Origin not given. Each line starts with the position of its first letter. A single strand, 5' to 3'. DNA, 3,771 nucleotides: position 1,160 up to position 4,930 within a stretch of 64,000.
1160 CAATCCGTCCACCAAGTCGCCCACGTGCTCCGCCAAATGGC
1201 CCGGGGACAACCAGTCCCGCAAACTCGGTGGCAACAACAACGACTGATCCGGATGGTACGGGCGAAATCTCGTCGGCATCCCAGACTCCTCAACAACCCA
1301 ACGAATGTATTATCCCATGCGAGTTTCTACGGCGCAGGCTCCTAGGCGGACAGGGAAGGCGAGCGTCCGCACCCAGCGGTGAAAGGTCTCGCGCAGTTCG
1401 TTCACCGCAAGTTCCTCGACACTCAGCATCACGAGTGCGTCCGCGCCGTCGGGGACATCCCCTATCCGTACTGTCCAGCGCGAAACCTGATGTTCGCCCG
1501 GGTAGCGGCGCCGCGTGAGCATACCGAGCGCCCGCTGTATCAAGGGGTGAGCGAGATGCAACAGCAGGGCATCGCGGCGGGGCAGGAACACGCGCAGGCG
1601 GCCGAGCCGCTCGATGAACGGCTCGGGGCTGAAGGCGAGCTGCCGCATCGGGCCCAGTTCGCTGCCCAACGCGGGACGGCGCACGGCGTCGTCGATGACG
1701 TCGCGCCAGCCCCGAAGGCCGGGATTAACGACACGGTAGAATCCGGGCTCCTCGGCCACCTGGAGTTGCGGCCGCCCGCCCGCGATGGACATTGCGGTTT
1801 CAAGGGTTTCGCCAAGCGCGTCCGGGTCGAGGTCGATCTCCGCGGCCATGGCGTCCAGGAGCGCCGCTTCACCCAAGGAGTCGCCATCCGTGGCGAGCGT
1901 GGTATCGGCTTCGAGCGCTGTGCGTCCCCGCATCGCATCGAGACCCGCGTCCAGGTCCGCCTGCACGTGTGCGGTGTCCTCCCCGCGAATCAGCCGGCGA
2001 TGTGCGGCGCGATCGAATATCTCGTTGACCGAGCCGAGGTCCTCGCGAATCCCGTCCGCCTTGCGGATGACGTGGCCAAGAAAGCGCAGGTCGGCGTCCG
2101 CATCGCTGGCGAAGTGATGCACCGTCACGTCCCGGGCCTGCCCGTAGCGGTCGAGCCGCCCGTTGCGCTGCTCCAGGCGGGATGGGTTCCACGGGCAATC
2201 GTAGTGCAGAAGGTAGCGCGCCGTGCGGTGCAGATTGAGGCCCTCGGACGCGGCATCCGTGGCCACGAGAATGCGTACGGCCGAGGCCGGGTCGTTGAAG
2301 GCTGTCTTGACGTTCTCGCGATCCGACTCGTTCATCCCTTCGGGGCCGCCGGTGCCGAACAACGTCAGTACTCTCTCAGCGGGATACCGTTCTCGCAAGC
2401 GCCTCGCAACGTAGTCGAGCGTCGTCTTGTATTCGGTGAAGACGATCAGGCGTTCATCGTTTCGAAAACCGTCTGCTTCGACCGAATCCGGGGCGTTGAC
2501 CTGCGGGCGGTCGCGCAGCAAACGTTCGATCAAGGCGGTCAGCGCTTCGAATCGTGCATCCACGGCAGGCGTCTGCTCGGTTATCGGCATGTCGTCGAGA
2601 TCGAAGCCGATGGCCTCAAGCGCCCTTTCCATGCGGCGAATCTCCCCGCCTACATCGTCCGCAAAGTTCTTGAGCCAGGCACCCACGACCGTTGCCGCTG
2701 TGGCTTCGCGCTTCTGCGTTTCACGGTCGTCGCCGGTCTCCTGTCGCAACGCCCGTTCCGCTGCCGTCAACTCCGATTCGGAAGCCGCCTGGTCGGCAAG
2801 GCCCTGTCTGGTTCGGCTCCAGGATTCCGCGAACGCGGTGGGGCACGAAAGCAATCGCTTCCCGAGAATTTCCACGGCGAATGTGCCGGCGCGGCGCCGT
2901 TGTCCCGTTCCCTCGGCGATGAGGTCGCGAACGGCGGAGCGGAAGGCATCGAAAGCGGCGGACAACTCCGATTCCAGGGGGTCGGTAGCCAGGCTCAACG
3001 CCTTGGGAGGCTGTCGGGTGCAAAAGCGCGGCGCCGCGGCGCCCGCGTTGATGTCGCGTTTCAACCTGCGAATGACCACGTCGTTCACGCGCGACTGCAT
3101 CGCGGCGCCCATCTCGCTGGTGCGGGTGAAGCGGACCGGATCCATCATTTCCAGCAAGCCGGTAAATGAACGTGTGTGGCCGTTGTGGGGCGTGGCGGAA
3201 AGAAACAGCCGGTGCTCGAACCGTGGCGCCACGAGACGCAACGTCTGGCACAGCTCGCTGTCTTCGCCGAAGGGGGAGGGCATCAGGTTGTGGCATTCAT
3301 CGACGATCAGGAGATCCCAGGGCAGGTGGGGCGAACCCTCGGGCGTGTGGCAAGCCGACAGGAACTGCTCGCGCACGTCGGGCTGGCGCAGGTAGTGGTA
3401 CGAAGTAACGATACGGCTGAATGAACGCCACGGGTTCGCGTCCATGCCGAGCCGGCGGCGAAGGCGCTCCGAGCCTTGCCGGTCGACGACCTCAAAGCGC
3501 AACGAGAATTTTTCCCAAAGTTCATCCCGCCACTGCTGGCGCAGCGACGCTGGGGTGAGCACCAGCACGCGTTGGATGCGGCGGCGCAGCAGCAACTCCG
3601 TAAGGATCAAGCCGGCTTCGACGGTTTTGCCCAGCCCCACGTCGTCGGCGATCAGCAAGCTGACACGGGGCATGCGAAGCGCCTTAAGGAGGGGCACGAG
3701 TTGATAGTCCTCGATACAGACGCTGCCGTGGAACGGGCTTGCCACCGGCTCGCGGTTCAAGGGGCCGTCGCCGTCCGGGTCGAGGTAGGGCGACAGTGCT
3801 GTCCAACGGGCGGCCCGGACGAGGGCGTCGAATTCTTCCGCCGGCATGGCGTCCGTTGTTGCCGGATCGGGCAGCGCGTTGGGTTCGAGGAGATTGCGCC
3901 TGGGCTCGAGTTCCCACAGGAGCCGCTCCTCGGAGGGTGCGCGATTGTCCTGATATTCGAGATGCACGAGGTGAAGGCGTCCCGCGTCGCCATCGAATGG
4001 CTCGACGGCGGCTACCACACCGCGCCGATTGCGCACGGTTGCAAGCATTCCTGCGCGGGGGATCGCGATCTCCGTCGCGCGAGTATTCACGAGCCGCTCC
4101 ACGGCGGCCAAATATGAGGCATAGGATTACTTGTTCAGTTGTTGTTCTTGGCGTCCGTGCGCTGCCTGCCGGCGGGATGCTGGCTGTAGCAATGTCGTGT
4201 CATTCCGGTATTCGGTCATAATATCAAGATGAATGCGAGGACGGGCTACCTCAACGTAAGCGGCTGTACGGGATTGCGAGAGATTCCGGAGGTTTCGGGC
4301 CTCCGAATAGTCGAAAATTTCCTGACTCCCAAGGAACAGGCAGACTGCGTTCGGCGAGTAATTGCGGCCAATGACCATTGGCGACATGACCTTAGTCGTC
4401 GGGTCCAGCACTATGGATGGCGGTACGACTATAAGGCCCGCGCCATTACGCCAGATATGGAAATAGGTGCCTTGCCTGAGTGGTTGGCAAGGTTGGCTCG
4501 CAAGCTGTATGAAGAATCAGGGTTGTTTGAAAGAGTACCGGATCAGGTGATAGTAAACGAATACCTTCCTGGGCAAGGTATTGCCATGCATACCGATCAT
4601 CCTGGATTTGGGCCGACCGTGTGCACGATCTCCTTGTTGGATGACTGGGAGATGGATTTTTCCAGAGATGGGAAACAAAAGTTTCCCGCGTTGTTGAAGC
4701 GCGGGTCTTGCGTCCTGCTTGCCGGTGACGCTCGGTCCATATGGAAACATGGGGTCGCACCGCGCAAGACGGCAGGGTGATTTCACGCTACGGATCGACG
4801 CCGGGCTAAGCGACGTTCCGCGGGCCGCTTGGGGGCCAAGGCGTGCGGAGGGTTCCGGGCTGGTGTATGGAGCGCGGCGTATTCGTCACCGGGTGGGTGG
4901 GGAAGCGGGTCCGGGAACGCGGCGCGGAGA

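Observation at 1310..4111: Defence-type SNF2 helicase (DrmD-like) whose 3' end abuts an IS1182-family element; the rest of its system may lie off-window or be lost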

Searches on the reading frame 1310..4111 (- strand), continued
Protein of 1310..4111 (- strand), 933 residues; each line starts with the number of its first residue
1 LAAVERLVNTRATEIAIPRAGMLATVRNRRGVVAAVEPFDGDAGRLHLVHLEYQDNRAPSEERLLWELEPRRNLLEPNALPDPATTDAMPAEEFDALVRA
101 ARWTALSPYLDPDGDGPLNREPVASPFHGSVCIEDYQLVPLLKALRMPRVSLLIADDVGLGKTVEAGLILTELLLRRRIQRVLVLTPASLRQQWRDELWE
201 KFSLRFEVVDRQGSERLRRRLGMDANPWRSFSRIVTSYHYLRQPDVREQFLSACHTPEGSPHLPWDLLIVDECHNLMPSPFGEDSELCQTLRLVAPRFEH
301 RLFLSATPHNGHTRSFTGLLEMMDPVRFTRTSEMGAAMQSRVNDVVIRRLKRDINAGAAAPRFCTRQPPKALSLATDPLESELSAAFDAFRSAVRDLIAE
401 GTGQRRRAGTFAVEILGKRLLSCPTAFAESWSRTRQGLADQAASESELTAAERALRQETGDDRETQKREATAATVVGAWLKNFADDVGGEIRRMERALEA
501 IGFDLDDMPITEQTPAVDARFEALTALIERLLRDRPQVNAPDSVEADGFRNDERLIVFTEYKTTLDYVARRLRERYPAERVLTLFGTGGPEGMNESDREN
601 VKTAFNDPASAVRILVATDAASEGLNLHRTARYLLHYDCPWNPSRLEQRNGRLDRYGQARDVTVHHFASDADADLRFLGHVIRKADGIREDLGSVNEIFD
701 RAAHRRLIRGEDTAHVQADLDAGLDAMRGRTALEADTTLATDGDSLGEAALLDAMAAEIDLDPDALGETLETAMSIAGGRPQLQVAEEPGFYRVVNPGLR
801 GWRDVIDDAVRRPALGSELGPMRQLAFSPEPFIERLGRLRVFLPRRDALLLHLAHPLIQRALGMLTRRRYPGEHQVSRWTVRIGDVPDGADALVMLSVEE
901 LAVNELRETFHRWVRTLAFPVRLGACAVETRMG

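Call 59: search_dna_similar(query=window:1340-4090:-, collection=plasmids, mode=protein, max_rows=15)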
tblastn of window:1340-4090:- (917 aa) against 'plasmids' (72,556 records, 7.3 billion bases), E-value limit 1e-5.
Records with a match: 682; places in all: 726; records where one place covers at least 80% of the query: 16.
Best place of each record, by identity: <60% 682.
By first word of the organism name: Klebsiella 43; Escherichia 40; Rhodococcus 32; Thermus 28; Bacillus 26; Acinetobacter 24; Deinococcus 23; Streptomyces 20; Nostoc 18; Enterococcus 18; and 167 more.
By predicted mobility (MOB-suite, as given by PLSDB): non-mobilizable 398; conjugative 159; mobilizable 125.
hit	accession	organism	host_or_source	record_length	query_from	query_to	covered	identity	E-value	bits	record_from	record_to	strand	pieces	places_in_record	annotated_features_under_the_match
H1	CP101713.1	Synechocystis sp. B12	cell culture,mangrove water from the ...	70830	1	917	100%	50.1%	0e+0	836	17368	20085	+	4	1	DEAD/DEAH box helicase | hypothetical protein (x3) | SNF2-related protein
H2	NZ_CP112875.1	Pseudanabaena galeata CCNP1313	-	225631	10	858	93%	34.5%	1e-97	344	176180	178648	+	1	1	drmD: DISARM system SNF2-like helicase DrmD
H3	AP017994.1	Planktothrix agardhii NIES-204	-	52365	5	882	96%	33.4%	7e-98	345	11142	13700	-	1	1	helicase domain protein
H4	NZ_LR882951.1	Planktothrix agardhii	-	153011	5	882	96%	33.4%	1e-97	345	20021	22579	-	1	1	drmD: DISARM system SNF2-like helicase DrmD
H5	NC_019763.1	Oscillatoria nigro-viridis PCC 7112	-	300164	9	896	97%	32.8%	2e-93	332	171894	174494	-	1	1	drmD: DISARM system SNF2-like helicase DrmD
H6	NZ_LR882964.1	Planktothrix agardhii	-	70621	5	882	96%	32.7%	2e-95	338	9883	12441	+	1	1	drmD: DISARM system SNF2-like helicase DrmD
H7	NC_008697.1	Nocardioides sp. JS614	-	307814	10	878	95%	31.6%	3e-44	308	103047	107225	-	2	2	drmD: DISARM system SNF2-like helicase DrmD | IS1380 family transposase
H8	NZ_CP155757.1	Sphingomonas parapaucimobilis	Chinese cabbage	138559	84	856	84%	35.3%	6e-78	286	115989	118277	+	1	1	drmD: DISARM system SNF2-like helicase DrmD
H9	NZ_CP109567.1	Nocardia sp. NBC_01377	-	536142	73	883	88%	33.3%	1e-76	281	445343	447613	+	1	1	drmD: DISARM system SNF2-like helicase DrmD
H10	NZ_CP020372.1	Candidatus Thiodictyon syntrophicum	meromictic lake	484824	87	871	86%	34.1%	4e-82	298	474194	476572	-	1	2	SNF2-related protein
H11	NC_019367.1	Paracoccus marcusii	-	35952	89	890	87%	33.0%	2e-69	259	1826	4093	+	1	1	drmD: DISARM system SNF2-like helicase DrmD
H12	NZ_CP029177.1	Acidibrevibacterium fodinaquatile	cell culture,acidic mine water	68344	84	877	87%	33.3%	8e-74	273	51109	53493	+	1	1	drmD: DISARM system SNF2-like helicase DrmD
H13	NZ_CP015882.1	Ensifer adhaerens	silty clay loam soil (pH 6.1)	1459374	75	877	88%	32.7%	1e-72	270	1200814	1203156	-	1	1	none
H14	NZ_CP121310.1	Ensifer adhaerens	bacterial colony,soil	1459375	75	877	88%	32.7%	1e-72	270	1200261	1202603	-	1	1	none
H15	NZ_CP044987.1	Deinococcus sp. AJ005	single cell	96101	112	858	81%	34.0%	2e-80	293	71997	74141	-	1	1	drmD: DISARM system SNF2-like helicase DrmD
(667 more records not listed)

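Call 60: get_annotated_region(hit=H1, flank=14000)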
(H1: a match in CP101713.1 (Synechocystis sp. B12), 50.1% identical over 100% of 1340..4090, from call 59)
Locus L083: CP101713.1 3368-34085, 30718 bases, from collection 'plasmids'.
description: Synechocystis sp. B12 plasmid unnamed4, complete sequence
organism: Synechocystis sp. B12 (NCBI taxid 2764086)
taxonomy: Bacteria; Cyanobacteriota; Cyanophyceae; Synechococcales; Merismopediaceae; Synechocystis; Synechocystis sp. B12
host: -; source: cell culture,mangrove water from the port of Santos, Brazil; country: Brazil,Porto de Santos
typing (MOB-suite, as given by PLSDB): non-mobilizable
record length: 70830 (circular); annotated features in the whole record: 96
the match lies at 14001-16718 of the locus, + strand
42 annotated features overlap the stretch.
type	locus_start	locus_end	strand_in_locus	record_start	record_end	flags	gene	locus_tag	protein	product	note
CDS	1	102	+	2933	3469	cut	-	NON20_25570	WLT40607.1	hypothetical protein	-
CDS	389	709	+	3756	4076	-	-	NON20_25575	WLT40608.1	hypothetical protein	-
CDS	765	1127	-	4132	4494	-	-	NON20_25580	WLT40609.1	hypothetical protein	-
CDS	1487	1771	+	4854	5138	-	-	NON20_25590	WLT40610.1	hypothetical protein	-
CDS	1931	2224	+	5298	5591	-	-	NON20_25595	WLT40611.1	hypothetical protein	-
CDS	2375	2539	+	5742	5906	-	-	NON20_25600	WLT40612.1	hypothetical protein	-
CDS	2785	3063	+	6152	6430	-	-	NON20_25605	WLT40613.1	YbjN domain-containing protein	-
CDS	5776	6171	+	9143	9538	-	-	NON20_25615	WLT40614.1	NYN domain-containing protein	-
CDS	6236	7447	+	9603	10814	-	-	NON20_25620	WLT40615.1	hypothetical protein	-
CDS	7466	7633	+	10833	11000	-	-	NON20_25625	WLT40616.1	hypothetical protein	-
CDS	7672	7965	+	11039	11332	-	-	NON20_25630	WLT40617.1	hypothetical protein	-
CDS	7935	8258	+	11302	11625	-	-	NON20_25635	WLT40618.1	DEAD/DEAH box helicase family protein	-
CDS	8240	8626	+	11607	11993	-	-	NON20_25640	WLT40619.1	hypothetical protein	-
CDS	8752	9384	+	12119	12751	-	-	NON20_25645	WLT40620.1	hypothetical protein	-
CDS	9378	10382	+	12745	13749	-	-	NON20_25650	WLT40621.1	hypothetical protein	-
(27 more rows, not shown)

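Call 61: get_annotated_region(hit=H5, flank=14000)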
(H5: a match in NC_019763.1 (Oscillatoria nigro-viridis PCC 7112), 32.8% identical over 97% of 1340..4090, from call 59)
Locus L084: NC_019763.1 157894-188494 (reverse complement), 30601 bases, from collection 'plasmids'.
description: Oscillatoria nigro-viridis PCC 7112 plasmid pOSC7112.01, complete sequence
organism: Oscillatoria nigro-viridis PCC 7112 (NCBI taxid 179408)
taxonomy: Bacteria; Cyanobacteriota; Cyanophyceae; Oscillatoriales; Oscillatoriaceae; Oscillatoria; Oscillatoria nigro-viridis; Oscillatoria nigro-viridis PCC 7112
host: -; source: -; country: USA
typing (MOB-suite, as given by PLSDB): conjugative; replicon rep_cluster_1695; relaxase MOBP; mating-pair formation MPF_T
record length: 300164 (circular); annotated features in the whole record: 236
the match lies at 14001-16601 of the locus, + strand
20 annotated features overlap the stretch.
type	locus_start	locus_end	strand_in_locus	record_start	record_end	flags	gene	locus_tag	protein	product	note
CDS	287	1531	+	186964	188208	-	-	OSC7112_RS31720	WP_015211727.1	helix-turn-helix transcriptional regulator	-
CDS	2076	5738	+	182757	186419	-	-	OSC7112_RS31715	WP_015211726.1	plasmid replication protein, CyRepA1 family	-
CDS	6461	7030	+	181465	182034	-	-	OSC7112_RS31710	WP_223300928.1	hypothetical protein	-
CDS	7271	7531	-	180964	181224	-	-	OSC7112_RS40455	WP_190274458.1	hypothetical protein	-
CDS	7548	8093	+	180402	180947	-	-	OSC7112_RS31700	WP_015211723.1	site-specific integrase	GO:0015074 - DNA integration [Evidence IEA]; GO:0006310 - DNA recombination [Evidence IEA]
CDS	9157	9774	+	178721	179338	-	-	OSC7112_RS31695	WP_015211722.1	hypothetical protein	-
CDS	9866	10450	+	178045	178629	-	-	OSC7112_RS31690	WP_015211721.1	hypothetical protein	-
CDS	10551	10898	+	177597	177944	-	-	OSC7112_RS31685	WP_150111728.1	hypothetical protein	-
CDS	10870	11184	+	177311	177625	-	-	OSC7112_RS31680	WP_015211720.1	hypothetical protein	-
CDS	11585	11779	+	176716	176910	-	-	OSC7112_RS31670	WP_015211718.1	hypothetical protein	-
CDS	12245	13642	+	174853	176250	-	-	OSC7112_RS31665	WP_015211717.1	AAA family ATPase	-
CDS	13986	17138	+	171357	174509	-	drmD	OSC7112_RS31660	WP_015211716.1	DISARM system SNF2-like helicase DrmD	-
CDS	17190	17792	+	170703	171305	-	-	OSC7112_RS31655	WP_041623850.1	hypothetical protein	-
CDS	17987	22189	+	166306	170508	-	-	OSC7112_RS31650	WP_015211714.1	DNA methyltransferase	-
CDS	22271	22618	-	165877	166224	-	-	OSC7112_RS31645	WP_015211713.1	XisI protein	-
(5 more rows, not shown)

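Call 63: search_solved_structures(query=P0001, max_evalue=0.00001)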
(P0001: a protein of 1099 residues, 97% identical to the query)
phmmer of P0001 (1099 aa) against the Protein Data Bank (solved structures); distinct sequences matched with E-value up to 0.00001: 50.
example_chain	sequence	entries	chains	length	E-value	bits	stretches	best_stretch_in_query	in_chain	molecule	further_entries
8so8_A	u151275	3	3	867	4.8e-33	117.4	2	141-323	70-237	RNA polymerase-associated protein RapA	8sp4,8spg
6bog_A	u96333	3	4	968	6.7e-33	116.9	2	141-323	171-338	RNA polymerase-associated protein RapA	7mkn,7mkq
4s20_K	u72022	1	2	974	6.8e-33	116.9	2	141-323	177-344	RNA polymerase-associated protein RapA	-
7m8e_F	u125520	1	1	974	6.8e-33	116.9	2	141-323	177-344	RNA polymerase-associated protein RapA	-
8t0l_F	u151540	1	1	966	4.6e-32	114.1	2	141-323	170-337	RNA polymerase-associated protein RapA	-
5jxr_A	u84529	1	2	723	1.8e-14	55.9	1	124-347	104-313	Chromatin-remodeling complex ATPase-like protein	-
6pwf_K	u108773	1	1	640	9.2e-14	53.6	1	123-346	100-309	chromatin remodeling factor ISWI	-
6ftx_W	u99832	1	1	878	2e-13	52.4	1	125-350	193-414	Chromatin-remodeling ATPase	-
1z63_A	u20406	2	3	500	1.3e-11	46.5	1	542-662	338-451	Helicase of the snf2/rad54 family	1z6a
6gej_M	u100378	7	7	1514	1e-10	43.5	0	544-760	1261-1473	Helicase SWR1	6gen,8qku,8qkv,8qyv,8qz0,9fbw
9b1d_A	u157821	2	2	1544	1.1e-10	43.4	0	544-760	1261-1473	Helicase SWR1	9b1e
9ge5_G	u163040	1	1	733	1.4e-10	43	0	566-675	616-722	Chromatin-remodeling ATPase INO80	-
6hts_G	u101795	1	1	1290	2.5e-10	42.2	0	566-678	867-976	Chromatin-remodeling ATPase INO80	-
7ux9_P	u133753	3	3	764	4e-10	41.5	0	542-677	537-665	ATP-dependent DNA helicase DDM1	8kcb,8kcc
8wh5_K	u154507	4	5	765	4e-10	41.5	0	542-677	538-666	ATP-dependent DNA helicase DDM1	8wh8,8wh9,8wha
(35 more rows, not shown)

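Call 68: predict_structure(alignment_id=A2)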
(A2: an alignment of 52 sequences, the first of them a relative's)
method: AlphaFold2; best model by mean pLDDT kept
length: 1099 residues; sequences in the alignment: 52
mean_pLDDT: 57.9   pTM: 0.38
mean pLDDT of the five models: 57.9, 52.1, 49.6, 48.3, 46.9
residues with pLDDT >= 90: 34; 70-90: 357; 50-70: 241; < 50: 467
segments of 3 or more residues with pLDDT < 50: 1-141, 151-158, 215-235, 251-256, 264-279, 292-362, 529-539, 581-584, 633-659, 661-664, 682-685, 722-741, 751-754, 762-804, 814-870, 896-905
pLDDT, mean of each block of 10 residues (from residue 1): 29 25 33 40 38 33 35 40 37 26 29 24 24 38 58 43 52 59 58 51 51 47 44 51 59 49 41 35 56 40 30 33 37 41 42 40 64 89 89 82 84 77 89 85 81 65 87 88 91 89 85 86 68 42 74 82 89 81 60 81 84 61 63 39 25 42 56 64 50 66 74 78 36 35 51 51 43 41 37 40 48 41 32 27 34 47 36 72 84 51 55 87 67 59 82 86 85 78 79 62 75 85 61 80 84 77 76 64 69 71
secondary structure, 60 per line:
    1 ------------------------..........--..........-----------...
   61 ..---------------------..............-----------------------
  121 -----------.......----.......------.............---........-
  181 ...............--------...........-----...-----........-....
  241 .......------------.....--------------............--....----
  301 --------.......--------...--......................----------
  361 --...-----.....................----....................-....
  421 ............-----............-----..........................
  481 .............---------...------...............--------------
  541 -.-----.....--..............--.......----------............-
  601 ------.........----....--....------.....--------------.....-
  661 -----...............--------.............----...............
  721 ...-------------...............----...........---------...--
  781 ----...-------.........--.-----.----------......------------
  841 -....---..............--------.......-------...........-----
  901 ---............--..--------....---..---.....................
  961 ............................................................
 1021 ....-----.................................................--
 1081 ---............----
elements in order (helices of 4 or more, strands of 3 or more residues): E25-34 E37-46 E58-62 H84-97 H132-138 E143-149 H156-168 E172-179 H181-195 H204-214 E228-230 H231-235 H237-247 E260-264 H279-290 E293-296 H309-315 H329-350 E363-365 H371-391 H396-415 H417-432 H438-449 H455-493 H512-525 E548-552 H555-568 E574-577 H588-599 E607-611 H612-615 H620-623 E626-629 H636-640 E655-659 H666-680 H689-701 H706-723 H737-751 H756-766 E776-778 E785-787 H795-803 H823-828 H842-845 H849-862 E871-877 E885-895 E904-915 H928-931 H940-1024 H1030-1078 E1084-1095

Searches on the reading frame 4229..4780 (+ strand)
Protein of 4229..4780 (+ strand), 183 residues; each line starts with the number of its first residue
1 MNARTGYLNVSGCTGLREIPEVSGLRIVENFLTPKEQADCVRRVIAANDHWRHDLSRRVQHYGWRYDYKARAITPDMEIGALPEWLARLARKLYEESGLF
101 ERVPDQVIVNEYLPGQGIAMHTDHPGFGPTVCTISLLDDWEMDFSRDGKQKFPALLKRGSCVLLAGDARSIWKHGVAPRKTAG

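Call 3: search_protein_families(library=pfam, proteins=[window:4229-4780:+], max_evalue=0.01)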
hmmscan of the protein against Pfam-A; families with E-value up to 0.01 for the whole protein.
window:4229-4780:+ (183 aa): 1 family
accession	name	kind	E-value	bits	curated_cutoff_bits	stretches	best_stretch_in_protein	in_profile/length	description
PF13532.12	2OG-FeII_Oxy_2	-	4.2e-19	70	31.2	1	24-181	1-175/194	2OG-Fe(II) oxygenase superfamily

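Call 4: search_protein_families(library=padloc, proteins=[window:4229-4780:+], max_evalue=0.01)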
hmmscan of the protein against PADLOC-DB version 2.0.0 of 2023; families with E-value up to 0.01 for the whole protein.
window:4229-4780:+ (183 aa): 0 families

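Call 7: search_protein_families(library=ncbifam, proteins=[window:4229-4780:+], max_evalue=0.001)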
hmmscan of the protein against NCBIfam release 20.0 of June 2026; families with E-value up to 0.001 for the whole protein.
window:4229-4780:+ (183 aa): 2 families
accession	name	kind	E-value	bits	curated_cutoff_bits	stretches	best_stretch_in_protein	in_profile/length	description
NF011930.0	PRK15401.1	equivalog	2.1e-06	27.4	267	1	66-180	77-194/214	DNA oxidative demethylase AlkB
TIGR00568.1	alkb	equivalog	1.3e-05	25.2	231.05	1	63-172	56-170/173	alkylated DNA repair protein AlkB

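Call 8: find_encoding_contigs(protein=window:4229-4780:+, flank=10000, max_places=6)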
Protein window:4229-4780:+ (183 aa): no gene with exactly this product is on record in the collection.
